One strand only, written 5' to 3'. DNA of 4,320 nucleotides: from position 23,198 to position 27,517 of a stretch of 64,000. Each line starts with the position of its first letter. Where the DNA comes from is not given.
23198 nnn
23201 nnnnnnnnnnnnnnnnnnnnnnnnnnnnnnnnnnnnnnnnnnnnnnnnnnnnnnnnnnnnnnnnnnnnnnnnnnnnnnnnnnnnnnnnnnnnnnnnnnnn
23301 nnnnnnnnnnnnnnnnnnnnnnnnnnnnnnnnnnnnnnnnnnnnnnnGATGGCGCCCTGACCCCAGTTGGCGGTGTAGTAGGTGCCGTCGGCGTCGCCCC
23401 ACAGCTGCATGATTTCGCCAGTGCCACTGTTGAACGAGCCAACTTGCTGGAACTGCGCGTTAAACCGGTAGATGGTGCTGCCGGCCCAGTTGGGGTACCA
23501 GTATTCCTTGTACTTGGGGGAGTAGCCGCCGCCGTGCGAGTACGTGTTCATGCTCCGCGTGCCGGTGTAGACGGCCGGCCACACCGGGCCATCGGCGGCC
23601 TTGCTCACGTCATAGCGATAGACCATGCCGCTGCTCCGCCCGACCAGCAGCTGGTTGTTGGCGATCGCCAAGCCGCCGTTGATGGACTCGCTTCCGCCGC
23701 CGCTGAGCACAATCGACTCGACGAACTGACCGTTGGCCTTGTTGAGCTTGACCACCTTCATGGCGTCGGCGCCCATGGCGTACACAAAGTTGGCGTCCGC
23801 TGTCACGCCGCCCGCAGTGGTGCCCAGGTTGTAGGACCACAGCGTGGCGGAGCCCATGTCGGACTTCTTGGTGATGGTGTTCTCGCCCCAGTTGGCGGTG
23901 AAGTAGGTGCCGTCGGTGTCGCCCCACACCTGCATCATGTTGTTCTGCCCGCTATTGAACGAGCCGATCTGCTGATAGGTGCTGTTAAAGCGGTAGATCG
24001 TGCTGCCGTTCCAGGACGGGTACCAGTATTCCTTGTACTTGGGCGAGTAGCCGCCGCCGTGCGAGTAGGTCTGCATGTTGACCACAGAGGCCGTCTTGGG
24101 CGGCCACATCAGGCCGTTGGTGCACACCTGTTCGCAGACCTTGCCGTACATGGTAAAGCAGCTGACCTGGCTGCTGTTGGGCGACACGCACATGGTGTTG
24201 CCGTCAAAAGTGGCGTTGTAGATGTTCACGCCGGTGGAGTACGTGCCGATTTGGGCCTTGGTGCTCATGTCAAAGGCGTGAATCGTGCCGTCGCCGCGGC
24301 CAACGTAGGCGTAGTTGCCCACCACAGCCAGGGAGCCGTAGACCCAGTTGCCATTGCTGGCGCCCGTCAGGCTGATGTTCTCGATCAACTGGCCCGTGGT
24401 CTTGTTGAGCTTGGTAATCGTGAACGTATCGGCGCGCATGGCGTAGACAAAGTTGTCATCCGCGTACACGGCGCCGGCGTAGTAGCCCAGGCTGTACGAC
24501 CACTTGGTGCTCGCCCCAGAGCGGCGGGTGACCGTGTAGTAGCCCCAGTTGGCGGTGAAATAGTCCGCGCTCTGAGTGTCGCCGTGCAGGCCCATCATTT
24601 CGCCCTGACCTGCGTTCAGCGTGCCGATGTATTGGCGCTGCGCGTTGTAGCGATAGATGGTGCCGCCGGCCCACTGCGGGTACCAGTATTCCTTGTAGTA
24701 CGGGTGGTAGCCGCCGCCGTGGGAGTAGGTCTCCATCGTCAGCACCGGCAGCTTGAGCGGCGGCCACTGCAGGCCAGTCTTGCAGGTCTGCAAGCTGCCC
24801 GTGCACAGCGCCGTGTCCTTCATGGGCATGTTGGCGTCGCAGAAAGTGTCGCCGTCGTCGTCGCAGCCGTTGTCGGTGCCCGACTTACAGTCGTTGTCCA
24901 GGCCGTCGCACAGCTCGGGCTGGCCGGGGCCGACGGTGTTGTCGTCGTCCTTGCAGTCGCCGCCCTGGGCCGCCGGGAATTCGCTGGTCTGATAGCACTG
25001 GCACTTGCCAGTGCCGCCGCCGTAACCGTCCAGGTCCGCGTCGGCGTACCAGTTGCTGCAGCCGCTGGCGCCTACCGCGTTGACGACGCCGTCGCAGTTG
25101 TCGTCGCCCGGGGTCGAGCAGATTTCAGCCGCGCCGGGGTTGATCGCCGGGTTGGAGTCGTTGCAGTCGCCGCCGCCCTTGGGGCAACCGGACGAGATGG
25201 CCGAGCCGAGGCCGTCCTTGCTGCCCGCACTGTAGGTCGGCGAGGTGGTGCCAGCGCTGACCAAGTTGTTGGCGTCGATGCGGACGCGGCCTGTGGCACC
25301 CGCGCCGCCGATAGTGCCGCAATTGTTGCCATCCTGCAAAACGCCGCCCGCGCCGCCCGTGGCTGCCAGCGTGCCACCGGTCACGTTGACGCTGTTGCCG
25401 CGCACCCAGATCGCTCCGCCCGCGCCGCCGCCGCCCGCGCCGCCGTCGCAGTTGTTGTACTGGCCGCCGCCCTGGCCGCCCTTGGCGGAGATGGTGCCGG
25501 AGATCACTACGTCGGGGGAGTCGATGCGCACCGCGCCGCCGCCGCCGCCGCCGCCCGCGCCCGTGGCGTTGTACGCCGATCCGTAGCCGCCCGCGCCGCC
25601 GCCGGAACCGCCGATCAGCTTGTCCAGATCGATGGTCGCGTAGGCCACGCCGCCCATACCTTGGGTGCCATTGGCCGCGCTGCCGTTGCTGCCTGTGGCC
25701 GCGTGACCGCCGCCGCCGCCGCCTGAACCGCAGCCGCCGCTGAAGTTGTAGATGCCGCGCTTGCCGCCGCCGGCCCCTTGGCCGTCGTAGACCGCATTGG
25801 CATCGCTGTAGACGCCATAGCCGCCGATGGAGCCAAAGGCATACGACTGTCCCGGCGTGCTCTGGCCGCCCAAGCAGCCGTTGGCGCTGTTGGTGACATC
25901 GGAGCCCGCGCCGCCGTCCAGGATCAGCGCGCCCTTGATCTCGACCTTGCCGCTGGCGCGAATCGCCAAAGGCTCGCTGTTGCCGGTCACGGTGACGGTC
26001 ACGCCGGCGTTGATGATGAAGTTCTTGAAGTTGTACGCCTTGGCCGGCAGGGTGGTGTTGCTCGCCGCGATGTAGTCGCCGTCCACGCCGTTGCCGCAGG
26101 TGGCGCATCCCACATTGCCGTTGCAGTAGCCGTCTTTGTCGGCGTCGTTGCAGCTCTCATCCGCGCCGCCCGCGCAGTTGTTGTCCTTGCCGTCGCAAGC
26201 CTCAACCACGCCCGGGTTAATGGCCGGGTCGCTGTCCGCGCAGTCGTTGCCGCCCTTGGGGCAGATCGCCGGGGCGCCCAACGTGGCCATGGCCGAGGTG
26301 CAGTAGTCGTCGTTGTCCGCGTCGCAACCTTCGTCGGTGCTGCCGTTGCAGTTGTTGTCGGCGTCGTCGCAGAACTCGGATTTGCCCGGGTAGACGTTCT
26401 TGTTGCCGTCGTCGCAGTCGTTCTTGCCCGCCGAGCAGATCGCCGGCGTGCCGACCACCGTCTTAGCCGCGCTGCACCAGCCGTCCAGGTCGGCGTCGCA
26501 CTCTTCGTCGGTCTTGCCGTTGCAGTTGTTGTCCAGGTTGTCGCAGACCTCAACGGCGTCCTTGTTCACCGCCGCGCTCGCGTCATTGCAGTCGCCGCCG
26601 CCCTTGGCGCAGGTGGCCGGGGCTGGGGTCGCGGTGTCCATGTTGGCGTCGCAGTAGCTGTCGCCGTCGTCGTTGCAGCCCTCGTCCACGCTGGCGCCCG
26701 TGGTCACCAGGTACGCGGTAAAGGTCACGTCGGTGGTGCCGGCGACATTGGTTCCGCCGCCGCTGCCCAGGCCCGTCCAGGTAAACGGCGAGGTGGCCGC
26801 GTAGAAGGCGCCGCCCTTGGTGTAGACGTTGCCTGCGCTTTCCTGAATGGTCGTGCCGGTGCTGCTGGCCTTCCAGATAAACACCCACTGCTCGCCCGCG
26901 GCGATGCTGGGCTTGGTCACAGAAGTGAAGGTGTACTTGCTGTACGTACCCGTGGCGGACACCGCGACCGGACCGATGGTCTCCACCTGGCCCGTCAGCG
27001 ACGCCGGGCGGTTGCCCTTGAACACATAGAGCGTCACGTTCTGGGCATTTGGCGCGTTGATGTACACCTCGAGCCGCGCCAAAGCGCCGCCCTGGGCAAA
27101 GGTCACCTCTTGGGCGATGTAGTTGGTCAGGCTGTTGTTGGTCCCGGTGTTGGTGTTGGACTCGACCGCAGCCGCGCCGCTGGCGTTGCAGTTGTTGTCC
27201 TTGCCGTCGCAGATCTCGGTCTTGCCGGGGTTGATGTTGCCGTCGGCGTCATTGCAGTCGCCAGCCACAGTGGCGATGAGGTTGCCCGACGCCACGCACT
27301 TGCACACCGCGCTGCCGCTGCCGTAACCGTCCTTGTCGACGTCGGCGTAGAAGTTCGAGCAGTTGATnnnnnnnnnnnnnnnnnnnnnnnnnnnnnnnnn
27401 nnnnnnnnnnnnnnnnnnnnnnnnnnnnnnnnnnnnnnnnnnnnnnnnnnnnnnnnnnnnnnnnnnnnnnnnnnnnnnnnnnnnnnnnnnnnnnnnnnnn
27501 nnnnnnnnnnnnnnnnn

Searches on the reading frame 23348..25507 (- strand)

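Call 52: search_protein_families(library=pfam, proteins=[window:23348-25507:-], max_evalue=0.001)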
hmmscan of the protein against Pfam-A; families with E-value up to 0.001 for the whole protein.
window:23348-25507:- (720 aa): 3 families
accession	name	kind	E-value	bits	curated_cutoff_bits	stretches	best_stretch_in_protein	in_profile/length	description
PF11617.13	Cu-binding_MopE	-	1.2e-11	45.1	27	1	114-142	1-28/30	Putative metal-binding motif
PF13360.13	PQQ_2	-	3.5e-05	24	27.6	0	363-443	4-80/233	Outer membrane protein assembly factor BamB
PF13570.13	Beta-prop_ACSF4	-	0.00033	20.6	133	0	336-464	127-254/329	Beta-alanine-activating enzyme, beta-propeller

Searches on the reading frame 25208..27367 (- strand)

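Call 52: search_protein_families(library=pfam, proteins=[window:25208-27367:-], max_evalue=0.001)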
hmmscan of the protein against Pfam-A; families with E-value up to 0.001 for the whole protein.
window:25208-27367:- (720 aa): 1 family
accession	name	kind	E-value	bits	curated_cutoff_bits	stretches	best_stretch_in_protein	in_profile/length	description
PF11617.13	Cu-binding_MopE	-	4.5e-31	107.2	27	4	375-404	1-30/30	Putative metal-binding motif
